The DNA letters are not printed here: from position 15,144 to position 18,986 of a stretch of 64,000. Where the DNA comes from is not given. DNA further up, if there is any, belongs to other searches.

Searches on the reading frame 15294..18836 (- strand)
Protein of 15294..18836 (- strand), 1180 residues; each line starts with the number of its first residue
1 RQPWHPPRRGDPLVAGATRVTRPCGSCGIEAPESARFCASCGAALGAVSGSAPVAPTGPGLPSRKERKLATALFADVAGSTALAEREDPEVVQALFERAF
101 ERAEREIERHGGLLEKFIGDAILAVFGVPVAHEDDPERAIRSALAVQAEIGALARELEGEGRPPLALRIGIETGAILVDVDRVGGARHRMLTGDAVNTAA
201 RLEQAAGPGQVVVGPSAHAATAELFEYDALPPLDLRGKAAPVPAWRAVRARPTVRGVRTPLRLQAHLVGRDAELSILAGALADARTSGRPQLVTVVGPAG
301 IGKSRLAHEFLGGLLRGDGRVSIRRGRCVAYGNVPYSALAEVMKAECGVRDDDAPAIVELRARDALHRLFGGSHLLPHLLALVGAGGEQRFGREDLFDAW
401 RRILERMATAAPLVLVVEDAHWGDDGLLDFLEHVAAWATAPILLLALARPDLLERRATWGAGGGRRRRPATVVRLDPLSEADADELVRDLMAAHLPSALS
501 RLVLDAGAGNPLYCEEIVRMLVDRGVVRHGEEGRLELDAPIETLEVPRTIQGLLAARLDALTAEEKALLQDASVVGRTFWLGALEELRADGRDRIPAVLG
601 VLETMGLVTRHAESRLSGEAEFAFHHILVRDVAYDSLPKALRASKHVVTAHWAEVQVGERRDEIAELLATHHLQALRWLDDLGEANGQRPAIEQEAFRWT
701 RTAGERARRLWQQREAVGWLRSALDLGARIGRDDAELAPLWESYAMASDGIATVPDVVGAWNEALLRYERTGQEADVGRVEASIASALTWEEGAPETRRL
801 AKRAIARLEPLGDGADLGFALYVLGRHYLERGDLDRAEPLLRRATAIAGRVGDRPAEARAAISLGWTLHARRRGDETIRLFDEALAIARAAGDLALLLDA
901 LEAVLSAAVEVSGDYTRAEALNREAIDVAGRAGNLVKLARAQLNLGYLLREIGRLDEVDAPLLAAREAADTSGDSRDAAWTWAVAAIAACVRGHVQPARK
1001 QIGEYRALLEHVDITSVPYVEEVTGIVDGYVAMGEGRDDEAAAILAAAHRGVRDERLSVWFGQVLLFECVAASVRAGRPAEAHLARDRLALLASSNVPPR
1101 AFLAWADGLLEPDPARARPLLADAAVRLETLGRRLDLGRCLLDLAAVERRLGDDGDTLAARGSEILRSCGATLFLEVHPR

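Call 52: search_protein_families(library=pfam, proteins=[window:15294-18836:-], max_evalue=0.00001)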
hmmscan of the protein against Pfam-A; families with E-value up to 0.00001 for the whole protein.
window:15294-18836:- (1180 aa): 4 families
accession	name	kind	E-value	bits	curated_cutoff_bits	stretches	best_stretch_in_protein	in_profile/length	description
PF13191.12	AAA_16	-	5.4e-23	82.7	32.6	1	267-436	2-157/167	AAA ATPase domain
PF00211.25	Guanylate_cyc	-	2.9e-18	66.6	21.9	1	70-239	9-174/183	Adenylate and Guanylate cyclase catalytic domain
PF13424.12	TPR_12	-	3.2e-14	53.3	30.1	2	821-890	6-77/77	Tetratricopeptide repeat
PF13401.12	AAA_22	-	4.6e-06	27.4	27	0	290-434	5-107/130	AAA domain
